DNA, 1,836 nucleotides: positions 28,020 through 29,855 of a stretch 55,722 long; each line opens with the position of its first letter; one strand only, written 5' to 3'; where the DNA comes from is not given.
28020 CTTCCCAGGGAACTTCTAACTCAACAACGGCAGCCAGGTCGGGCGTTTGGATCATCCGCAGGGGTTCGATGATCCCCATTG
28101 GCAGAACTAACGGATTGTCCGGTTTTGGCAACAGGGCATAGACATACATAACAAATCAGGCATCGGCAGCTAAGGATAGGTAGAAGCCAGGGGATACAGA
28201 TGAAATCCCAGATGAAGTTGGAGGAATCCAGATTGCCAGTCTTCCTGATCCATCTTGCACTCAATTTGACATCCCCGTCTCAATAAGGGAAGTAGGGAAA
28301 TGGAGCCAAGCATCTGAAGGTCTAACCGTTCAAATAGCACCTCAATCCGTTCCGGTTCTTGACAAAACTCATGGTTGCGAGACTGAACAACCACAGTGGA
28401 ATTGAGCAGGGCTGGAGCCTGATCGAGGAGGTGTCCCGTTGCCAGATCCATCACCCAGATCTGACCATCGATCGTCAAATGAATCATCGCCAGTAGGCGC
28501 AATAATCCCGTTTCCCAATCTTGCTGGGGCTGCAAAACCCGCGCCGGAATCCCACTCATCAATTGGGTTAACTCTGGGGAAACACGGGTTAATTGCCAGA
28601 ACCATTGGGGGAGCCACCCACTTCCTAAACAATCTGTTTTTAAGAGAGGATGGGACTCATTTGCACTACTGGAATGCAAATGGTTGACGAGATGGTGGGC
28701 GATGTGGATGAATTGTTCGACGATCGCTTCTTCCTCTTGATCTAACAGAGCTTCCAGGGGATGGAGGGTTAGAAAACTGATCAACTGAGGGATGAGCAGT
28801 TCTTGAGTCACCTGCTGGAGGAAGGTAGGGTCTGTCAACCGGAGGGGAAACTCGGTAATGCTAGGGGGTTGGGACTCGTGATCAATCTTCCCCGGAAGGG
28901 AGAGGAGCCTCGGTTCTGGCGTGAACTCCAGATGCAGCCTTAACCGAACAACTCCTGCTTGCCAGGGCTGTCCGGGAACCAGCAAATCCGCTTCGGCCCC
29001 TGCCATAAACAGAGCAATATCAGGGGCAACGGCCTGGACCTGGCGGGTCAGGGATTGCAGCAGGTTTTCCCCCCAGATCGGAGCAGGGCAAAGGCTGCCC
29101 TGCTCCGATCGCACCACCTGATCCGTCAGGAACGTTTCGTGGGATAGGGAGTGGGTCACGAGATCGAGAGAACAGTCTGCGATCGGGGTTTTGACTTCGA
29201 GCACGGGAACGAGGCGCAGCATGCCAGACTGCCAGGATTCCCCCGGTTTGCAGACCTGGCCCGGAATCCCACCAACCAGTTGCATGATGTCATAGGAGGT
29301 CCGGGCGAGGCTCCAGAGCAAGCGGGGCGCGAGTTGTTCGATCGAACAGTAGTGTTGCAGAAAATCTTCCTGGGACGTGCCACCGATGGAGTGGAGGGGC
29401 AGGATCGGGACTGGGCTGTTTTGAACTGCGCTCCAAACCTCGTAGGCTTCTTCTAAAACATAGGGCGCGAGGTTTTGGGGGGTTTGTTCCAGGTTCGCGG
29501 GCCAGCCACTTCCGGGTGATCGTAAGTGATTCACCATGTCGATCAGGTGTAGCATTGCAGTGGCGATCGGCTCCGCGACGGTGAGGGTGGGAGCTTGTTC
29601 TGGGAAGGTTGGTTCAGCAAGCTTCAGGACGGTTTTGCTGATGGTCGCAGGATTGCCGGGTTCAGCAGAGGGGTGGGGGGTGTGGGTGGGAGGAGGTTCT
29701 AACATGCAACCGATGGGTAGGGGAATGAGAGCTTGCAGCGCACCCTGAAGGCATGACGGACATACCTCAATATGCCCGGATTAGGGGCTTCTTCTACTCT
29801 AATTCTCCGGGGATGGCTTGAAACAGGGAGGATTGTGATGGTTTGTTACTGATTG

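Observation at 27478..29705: Orphan GvpF/L-family gene coupled to a tandem degenerate MazG-like protein: candidate undescribed two-gene module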

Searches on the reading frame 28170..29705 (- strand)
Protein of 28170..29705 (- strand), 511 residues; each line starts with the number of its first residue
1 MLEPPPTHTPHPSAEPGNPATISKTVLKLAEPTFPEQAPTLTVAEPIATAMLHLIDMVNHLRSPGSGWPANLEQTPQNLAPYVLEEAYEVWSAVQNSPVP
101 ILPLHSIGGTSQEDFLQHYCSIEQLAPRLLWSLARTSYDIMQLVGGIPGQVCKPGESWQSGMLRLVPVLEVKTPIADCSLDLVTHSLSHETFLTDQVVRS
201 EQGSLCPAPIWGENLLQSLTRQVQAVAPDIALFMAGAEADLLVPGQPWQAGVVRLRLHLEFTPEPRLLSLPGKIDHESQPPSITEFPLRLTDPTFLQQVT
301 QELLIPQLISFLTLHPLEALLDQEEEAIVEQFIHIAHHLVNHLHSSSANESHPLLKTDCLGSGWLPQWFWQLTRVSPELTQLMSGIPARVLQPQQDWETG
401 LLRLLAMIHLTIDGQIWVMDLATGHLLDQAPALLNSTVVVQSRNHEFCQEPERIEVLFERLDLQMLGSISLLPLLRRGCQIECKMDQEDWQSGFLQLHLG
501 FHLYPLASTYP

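Call 3: search_protein_families(library=pfam, proteins=[window:28170-29705:-], max_evalue=0.1)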
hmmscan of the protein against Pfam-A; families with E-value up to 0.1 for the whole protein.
window:28170-29705:- (511 aa): 2 families
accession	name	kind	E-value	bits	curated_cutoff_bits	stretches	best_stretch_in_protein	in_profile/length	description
PF08872.15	KGK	-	5.3e-06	27.3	25.6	1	215-265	43-97/119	KGK domain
PF03819.22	MazG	-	0.021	15.5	22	1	74-96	1-23/74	MazG nucleotide pyrophosphohydrolase domain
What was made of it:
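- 28170..29705 (-): 511-aa protein 'A1'. It is a tandem repeat of a unit made of MazG-derived helices plus two KGK-like helix-helix-beta-hairpin modules, and is probably a pseudo-enzyme. Pfam KGK 27.3 bits against a cut-off of 25.6, and MazG below its cut-off (call 3).
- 28911..29063 (-): aa 215-265 of A1: the stretch that matches Pfam KGK (PF08872) above its gathering score. Call 3.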

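Call 4: search_protein_families(library=ncbifam, proteins=[window:28170-29705:-], max_evalue=0.1)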
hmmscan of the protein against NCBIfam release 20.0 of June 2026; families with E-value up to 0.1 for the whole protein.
window:28170-29705:- (511 aa): 9 families
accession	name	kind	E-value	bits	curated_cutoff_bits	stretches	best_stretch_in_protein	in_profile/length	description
NF007113.1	PRK09562.1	equivalog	1.8e-08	34.3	208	1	52-97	3-48/251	nucleoside triphosphate pyrophosphohydrolase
TIGR00444.1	mazG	subfamily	1.2e-06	28.4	148.3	1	58-97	2-41/248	MazG family protein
NF008989.0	PRK12334.2-1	equivalog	1.7e-06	27.3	494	1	28-96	91-159/328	nucleoside triphosphate pyrophosphohydrolase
NF008991.0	PRK12334.2-3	equivalog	2.6e-06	27.1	696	1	45-96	130-180/454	nucleoside triphosphate pyrophosphohydrolase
NF008990.0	PRK12334.2-2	equivalog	5e-06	26.1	884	1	47-97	140-189/436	nucleoside triphosphate pyrophosphohydrolase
NF008986.0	PRK12333.1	equivalog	7.5e-05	22.8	292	1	51-96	1-45/204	nucleoside triphosphate pyrophosphohydrolase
NF052436.1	YabN_Meth_PPase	exception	0.00013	21.1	525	1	48-96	228-275/486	bifunctional methyltransferase/pyrophosphohydrolase YabN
NF008988.0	PRK12334.1-4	equivalog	0.0017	17.3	501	1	50-96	132-175/335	nucleoside triphosphate pyrophosphohydrolase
NF008987.0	PRK12334.1-1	equivalog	0.029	13.5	375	1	52-98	88-131/326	nucleoside triphosphate pyrophosphohydrolase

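Call 7: find_homologous_proteins(query=window:28170-29705:-)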
Query window:28170-29705:- (511 aa): 13 proteins with E <= 0.001 among 8000 candidates.
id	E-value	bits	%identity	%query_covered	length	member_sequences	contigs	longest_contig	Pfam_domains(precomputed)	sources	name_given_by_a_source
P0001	0.0e+0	1158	100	100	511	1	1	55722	PF08872.16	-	-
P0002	2.4e-107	378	43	96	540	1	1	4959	-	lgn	-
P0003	5.9e-66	241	35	94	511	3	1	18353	PF08872.16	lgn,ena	-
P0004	4.6e-52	195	37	56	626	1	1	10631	-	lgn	-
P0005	4.1e-48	182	28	96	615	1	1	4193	PF08872.16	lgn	-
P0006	9.3e-47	178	35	47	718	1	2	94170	-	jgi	jgi:NTP pyrophosphatase (non-canonical NTP hydrolase)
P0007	5.8e-44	169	27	97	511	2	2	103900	PF08872.16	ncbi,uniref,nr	ncbi:hypothetical protein [Leptolyngbya sp. FACHB-8]|uniref:hypothetical protein n=1 Tax=unclassifie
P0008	2.6e-43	167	31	98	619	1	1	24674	PF08872.16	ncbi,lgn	-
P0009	1.3e-41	161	27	95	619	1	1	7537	-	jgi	jgi:hypothetical protein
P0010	1.6e-38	151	29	90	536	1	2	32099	PF08872.16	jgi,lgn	jgi:hypothetical protein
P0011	2.6e-37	147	27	90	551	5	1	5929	-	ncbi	-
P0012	3.2e-37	146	30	49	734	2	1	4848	-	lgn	-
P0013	3.9e-25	107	33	49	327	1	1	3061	-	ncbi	ncbi:MAG TPA: hypothetical protein V6C88_07255, partial [Chroococcidiopsis sp.]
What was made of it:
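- One source labels a homologue 'NTP pyrophosphatase' (call 7).
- Tried and rejected: The word-based protein search gave only 13 A1 homologues and suggested a tiny family (call 7).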

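Call 9: find_encoding_contigs(protein=P0007, flank=8000, max_places=3)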
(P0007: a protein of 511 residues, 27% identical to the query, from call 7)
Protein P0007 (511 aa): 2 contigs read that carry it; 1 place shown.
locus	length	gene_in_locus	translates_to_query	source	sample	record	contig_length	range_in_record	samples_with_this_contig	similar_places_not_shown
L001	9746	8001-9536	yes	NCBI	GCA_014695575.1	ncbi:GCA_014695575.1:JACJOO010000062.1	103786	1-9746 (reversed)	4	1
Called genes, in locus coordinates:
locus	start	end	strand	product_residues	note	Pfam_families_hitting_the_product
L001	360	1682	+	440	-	PF13433:Peripla_BP_5, PF13458:Peripla_BP_6, PF01094:ANF_receptor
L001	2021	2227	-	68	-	-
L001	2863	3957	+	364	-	PF00291:PALP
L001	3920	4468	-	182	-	-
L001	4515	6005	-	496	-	PF27677:EGY3_M (weak), PF02163:Peptidase_M50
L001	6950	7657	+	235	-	-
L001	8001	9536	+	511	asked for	PF08872:KGK (faint)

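Call 10: find_encoding_contigs(protein=P0006, flank=8000, max_places=3)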
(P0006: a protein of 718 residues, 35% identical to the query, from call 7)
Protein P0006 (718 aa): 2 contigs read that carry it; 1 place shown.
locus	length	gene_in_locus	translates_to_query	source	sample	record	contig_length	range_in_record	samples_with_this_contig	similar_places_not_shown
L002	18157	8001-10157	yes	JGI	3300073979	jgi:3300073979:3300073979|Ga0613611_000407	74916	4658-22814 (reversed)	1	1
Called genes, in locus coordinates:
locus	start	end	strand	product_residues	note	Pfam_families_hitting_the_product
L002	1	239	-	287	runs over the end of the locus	PF00561:Abhydrolase_1, PF12146:Hydrolase_4, PF12697:Abhydrolase_6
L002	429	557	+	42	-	PF14105:DUF4278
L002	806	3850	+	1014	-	PF02463:SMC_N (faint), PF03193:RsgA_GTPase (faint), PF13476:AAA_23 (faint), PF20703:nSTAND1 (faint), PF00005:ABC_tran (faint), PF13191:AAA_16 (faint), PF17760:UvrA_inter, PF17755:UvrA_DNA-bind, +2 more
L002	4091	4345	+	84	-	PF05685:Uma2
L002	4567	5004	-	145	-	-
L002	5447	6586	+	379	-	PF00285:Citrate_synt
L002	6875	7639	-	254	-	-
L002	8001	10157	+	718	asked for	-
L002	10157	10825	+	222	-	PF06386:GvpL_GvpF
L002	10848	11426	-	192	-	-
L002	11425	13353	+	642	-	PF00005:ABC_tran, PF13555:AAA_29 (faint), PF00350:Dynamin_N (faint), PF01926:MMR_HSR1 (faint), PF02463:SMC_N (faint), PF12848:ABC_tran_Xtn, PF00005:ABC_tran, PF16326:ABC_tran_CTD, +1 more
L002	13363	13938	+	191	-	PF06966:DUF1295 (weak), PF04140:ICMT, PF04191:PEMT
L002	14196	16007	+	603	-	PF09084:NMT1 (weak), PF16868:NMT1_3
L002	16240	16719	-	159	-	PF08123:DOT1 (faint), PF01170:UPF0020 (faint), PF06325:PrmA (weak), PF13847:Methyltransf_31, PF08241:Methyltransf_11 (weak), PF08242:Methyltransf_12 (faint), PF13649:Methyltransf_25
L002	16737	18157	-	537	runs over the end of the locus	PF16655:PhoD_N, PF09423:PhoD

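Call 11: find_encoding_contigs(protein=P0003, flank=8000, max_places=3)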
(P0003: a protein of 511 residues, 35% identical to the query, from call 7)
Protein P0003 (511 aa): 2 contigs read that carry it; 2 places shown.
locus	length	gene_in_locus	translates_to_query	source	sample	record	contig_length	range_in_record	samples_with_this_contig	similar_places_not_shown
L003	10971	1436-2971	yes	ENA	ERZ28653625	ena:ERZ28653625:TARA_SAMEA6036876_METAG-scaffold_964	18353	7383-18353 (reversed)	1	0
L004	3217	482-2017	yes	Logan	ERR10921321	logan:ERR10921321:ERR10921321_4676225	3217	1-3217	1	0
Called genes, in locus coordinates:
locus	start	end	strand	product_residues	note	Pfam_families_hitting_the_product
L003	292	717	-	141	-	PF01385:OrfB_IS605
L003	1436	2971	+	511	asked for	PF08872:KGK (faint)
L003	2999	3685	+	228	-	PF06386:GvpL_GvpF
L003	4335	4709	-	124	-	PF00498:FHA, PF16697:Yop-YscD_cpl (weak)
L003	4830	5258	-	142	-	PF16697:Yop-YscD_cpl, PF00498:FHA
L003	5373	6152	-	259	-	PF12773:DZR, PF13240:Zn_Ribbon_1 (weak), PF13248:Zn_ribbon_3, PF00498:FHA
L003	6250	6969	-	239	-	PF01182:Glucosamine_iso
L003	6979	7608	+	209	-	PF09837:DUF2064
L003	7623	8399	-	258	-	PF02353:CMAS (weak), PF01135:PCMT (weak), PF05175:MTS, PF13489:Methyltransf_23, PF13847:Methyltransf_31, PF08241:Methyltransf_11, PF08242:Methyltransf_12, PF13649:Methyltransf_25, +2 more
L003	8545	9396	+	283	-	PF27765:UCP032817-like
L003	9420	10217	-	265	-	PF09992:NAGPA (weak)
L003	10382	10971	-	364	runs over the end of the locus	PF00805:Pentapeptide, PF13576:Pentapeptide_3 (weak), PF13599:Pentapeptide_4 (weak), PF00805:Pentapeptide, PF13599:Pentapeptide_4, PF00805:Pentapeptide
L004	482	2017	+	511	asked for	PF08872:KGK (faint)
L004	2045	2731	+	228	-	PF06386:GvpL_GvpF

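Call 23: search_solved_structures(query=A1, max_evalue=10, show_alignments=2)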
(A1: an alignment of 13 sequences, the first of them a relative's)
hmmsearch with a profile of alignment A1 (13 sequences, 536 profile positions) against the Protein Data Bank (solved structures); distinct sequences matched with E-value up to 10: 4.
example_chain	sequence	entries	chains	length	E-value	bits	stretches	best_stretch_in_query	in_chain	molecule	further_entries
3crc_A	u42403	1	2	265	6.2e-11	44.8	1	67-114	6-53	Protein mazG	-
3cra_A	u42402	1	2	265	6.4e-11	44.8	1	67-114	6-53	Protein mazG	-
7yh5_A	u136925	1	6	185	0.00047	22.1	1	68-132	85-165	Nucleoside triphosphate pyrophosphohydrolase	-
9hlo_B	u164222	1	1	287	1.1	11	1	438-486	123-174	Abortive infection protein AbiGII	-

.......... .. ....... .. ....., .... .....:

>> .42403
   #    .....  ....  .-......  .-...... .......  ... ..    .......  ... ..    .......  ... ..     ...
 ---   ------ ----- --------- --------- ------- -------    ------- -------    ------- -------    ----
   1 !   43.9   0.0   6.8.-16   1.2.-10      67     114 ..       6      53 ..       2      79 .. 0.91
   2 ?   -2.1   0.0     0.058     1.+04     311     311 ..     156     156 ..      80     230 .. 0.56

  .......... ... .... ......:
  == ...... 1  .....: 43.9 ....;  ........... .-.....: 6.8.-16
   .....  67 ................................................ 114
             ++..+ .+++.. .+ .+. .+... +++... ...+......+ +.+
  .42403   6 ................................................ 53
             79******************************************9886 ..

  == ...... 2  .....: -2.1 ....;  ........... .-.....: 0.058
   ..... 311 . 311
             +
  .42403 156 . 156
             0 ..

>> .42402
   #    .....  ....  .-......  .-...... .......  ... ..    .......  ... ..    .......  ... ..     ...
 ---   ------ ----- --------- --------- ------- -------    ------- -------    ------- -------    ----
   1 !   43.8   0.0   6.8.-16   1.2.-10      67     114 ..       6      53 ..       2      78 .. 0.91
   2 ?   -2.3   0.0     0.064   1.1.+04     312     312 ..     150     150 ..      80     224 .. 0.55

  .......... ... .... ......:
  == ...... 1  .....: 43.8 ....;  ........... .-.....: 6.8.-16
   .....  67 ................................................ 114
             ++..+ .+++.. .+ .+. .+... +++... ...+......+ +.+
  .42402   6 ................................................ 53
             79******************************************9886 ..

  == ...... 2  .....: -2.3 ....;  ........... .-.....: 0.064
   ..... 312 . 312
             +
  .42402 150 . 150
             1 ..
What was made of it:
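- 28170..29705 (-): MazG N-terminal homology (calls 4, 23).
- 29418..29573 (-): aa 45-96 of A1: two helices homologous to the N-terminus of MazG (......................), carrying the retained EExxE motif. Calls 4 and 23 (E 6e-11 to 3CRC residues 6-53).
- On MazG: E 6e-11 to 3CRC residues 6-53 (call 23). The alignment to MazG does not extend this far (call 23), so the exact register is uncertain.
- Checked: The family profile matches E. coli MazG 3CRC residues 6-53 at E 6e-11 (call 23).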

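Call 34: predict_structure(alignment_id=A1)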
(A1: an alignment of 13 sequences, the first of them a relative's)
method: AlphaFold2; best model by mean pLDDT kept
length: 511 residues; sequences in the alignment: 13
mean_pLDDT: 77.8   pTM: 0.67
mean pLDDT of the five models: 77.8, 76.9, 74.2, 72.9, 71.4
residues with pLDDT >= 90: 124; 70-90: 267; 50-70: 65; < 50: 55
segments of 3 or more residues with pLDDT < 50: 1-14, 37-40, 101-114, 267-279, 346-351, 508-511
pLDDT, mean of each block of 10 residues (from residue 1): 37 57 86 55 76 89 82 88 92 77 38 60 85 81 84 89 90 87 78 84 77 93 85 91 89 93 60 39 69 82 71 68 81 85 56 60 73 80 88 91 91 87 77 91 84 93 81 88 79 92 68 33
secondary structure, 60 per line:
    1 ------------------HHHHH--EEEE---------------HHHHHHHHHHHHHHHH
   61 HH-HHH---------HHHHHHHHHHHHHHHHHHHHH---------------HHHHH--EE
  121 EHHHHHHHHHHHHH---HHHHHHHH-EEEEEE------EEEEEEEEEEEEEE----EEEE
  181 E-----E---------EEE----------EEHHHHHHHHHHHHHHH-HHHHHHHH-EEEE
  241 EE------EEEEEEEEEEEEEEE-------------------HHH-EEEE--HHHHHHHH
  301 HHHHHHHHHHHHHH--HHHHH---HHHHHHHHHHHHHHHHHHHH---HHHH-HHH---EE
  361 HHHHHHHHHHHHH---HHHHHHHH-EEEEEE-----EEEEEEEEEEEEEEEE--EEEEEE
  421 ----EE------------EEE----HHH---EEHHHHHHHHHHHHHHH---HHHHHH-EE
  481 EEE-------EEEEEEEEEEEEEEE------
elements in order: H19-23 E26-29 H45-62 H76-96 H112-116 E119-121 H122-134 H138-145 E147-152 E159-172 E177-181 E197-199 H212-226 H228-235 E237-242 E249-263 E287-290 H293-314 H317-321 H325-344 H348-351 H361-373 H377-384 E386-391 E397-412 E415-420 E439-441 H454-468 H472-477 E479-483 E491-505
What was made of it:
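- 28170..29705 (-): AlphaFold pLDDT 77.8 (call 34).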

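Call 38: fold_search(model_id=the predicted structure, library=pdb)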
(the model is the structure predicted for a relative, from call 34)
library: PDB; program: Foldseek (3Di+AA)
matches with E <= 10: 88; with E <= 0.001: 0
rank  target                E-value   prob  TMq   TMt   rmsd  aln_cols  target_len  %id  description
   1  4umv                  2.4e-01  0.03  0.08  0.07  29.5       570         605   11  CRYSTAL STRUCTURE OF A ZINC-TRANSPORTING PIB-TYPE ATPASE IN THE E2P STATE (released 2014-08-13)
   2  8fs7_F                2.9e-01  0.05  0.10  0.13  17.1       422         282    6  Structure of S. cerevisiae Rad24-RFC loading the 9-1-1 clamp onto a 10-nt gapped DNA in step 5 (closed 9-1-1 and stabl (released 2023-06-14)
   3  8eqs_A                7.2e-01  0.07  0.09  0.18  16.6       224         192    9  Structure of SARS-CoV-1 Orf3a in late endosome/lysosome-like environment, MSP1D1 nanodisc (released 2023-02-08)
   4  9nsc_E                8.7e-01  0.04  0.08  0.11  21.1       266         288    8  Bacterial Pictet-Spenglerase KslB in complex with L-Trp (released 2025-04-23)
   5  3hsl                  9.6e-01  0.03  0.09  0.13  18.9       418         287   10  The Crystal Structure of PF-8, the DNA Polymerase Accessory Subunit from Kaposi's Sarcoma-Associated Herpesvirus (released 2009-11-24)
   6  9nsu_C                1.0e+00  0.03  0.08  0.12  20.7       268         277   10  Bacterial Pictet-Spenglerase KslB in complex with product of L-Trp and succinic semialdehyde (released 2025-04-23)
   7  9eb9_A                1.1e+00  0.03  0.09  0.11  24.9       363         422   11  Human TRPML1 bound to Sybody94 (released 2026-01-21)
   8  4yhr                  1.1e+00  0.02  0.08  0.12  20.6       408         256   10  Crystal Structure of Yeast Proliferating Cell Nuclear Antigen (released 2015-03-18)
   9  5mlw_E                1.2e+00  0.01  0.08  0.11  20.8       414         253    7  Crystal structure of human PCNA in complex with ZRANB3 APIM motif peptide (released 2017-06-28)
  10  4bih_C                1.4e+00  0.03  0.07  0.12  14.8       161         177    7  Crystal structure of the conserved staphylococcal antigen 1A, Csa1A (released 2013-08-07)
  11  1vyj_G                1.4e+00  0.01  0.08  0.11  21.4       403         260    7  Structural and biochemical studies of human PCNA complexes provide the basis for association with CDK/cyclin and ratio (released 2005-01-13)
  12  1d8h_A                1.4e+00  0.02  0.07  0.10  20.5       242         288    8  X-RAY CRYSTAL STRUCTURE OF YEAST RNA TRIPHOSPHATASE IN COMPLEX WITH SULFATE AND MANGANESE IONS. (released 1999-11-29)
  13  9nw3_3A               1.4e+00  0.01  0.06  0.08  29.3       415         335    6  Ciliary tip central pair (released 2025-07-30)
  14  2zvm_C                2.0e+00  0.01  0.08  0.13  19.5       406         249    7  Crystal structure of PCNA in complex with DNA polymerase iota fragment (released 2009-02-10)
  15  2hiv                  2.1e+00  0.01  0.06  0.06  20.8       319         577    6  ATP-dependent DNA ligase from S. solfataricus (released 2006-11-07)
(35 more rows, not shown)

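Call 52: find_encoding_contigs(protein=P0008, flank=6000, max_places=2)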
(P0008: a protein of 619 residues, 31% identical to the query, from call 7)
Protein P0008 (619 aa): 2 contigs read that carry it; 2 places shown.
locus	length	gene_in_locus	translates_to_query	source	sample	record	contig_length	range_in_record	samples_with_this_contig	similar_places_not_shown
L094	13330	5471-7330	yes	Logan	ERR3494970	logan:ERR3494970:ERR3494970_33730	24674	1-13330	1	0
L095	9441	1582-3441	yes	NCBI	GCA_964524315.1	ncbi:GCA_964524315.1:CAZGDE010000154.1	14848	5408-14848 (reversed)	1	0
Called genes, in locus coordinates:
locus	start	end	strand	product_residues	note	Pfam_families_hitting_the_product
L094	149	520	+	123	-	PF01643:Acyl-ACP_TE, PF03061:4HBT, PF13279:4HBT_2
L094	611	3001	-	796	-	PF02743:dCache_1, PF22673:MCP-like_PDC_1, PF17201:Cache_3-Cache_2, PF00672:HAMP, PF08447:PAS_3, PF00211:Guanylate_cyc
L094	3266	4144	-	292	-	PF00590:TP_methylase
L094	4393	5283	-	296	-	PF01790:LGT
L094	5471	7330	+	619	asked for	PF08872:KGK (faint)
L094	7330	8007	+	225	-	PF06386:GvpL_GvpF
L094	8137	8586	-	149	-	PF13581:HATPase_c_2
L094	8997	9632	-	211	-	PF00226:DnaJ, PF07719:TPR_2 (faint), PF13428:TPR_14 (faint)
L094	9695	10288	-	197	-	PF00574:CLP_protease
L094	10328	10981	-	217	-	PF00574:CLP_protease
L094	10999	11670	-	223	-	PF00574:CLP_protease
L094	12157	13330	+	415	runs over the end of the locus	PF00092:VWA, PF13519:VWA_2, PF13768:VWA_3, PF25106:VWA_4 (weak)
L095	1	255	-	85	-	?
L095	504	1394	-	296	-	PF01790:LGT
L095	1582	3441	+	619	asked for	PF08872:KGK (faint)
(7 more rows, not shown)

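Call 53: find_encoding_contigs(protein=P0010, flank=6000, max_places=2)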
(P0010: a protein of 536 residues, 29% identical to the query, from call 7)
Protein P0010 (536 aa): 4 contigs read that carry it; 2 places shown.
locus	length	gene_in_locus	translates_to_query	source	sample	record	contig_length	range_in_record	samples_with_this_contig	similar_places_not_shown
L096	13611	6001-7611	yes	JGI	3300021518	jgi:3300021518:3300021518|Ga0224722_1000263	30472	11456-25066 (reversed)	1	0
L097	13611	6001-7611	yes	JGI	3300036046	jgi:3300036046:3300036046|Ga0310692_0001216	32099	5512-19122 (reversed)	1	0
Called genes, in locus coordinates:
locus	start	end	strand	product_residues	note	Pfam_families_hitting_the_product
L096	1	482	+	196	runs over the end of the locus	-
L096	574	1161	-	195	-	PF03588:Leu_Phe_trans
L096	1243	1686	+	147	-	-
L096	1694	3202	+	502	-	PF18458:XPB_DRD, PF04851:ResIII, PF00270:DEAD, PF16203:ERCC3_RAD25_C, PF00271:Helicase_C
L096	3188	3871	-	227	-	PF06386:GvpL_GvpF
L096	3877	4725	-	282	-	PF00590:TP_methylase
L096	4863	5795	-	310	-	PF01790:LGT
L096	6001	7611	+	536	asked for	PF08872:KGK (faint)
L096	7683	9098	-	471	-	PF03663:Glyco_hydro_76, PF07470:Glyco_hydro_88 (faint), PF07944:Beta-AFase-like_GH127_cat (faint), PF16990:CBM_35 (weak)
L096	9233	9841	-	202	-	PF00583:Acetyltransf_1, PF13673:Acetyltransf_10, PF13508:Acetyltransf_7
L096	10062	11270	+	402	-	PF01546:Peptidase_M20, PF07687:M20_dimer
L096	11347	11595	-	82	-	-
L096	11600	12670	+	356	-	PF13433:Peripla_BP_5, PF13458:Peripla_BP_6, PF01094:ANF_receptor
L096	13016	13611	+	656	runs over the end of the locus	PF00069:Pkinase, PF07714:PK_Tyr_Ser-Thr, PF14531:Kinase-like (faint), PF01636:APH (weak), PF03109:ABC1 (weak)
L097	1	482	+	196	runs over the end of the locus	-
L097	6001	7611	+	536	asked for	PF08872:KGK (faint)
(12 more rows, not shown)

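Call 54: find_encoding_contigs(protein=P0004, flank=6000, max_places=2)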
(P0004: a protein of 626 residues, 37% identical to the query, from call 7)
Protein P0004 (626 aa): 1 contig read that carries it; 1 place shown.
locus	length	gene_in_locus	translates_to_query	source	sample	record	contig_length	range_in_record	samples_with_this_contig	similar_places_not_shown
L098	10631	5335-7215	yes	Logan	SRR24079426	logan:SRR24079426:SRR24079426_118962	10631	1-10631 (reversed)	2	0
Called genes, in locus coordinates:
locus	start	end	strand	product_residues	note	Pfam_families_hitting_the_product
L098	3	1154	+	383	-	?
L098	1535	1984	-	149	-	-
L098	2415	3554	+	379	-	PF00285:Citrate_synt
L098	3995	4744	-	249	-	-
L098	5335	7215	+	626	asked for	-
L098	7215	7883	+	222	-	PF06386:GvpL_GvpF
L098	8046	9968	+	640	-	PF00005:ABC_tran, PF13476:AAA_23 (faint), PF13555:AAA_29 (faint), PF00350:Dynamin_N (faint), PF01926:MMR_HSR1 (faint), PF12848:ABC_tran_Xtn, PF00005:ABC_tran, PF16326:ABC_tran_CTD, +2 more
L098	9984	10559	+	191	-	PF04140:ICMT, PF04191:PEMT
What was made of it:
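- Four have the gene immediately downstream and one has it 2.1 kb away (calls 10, 11, 52-54).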
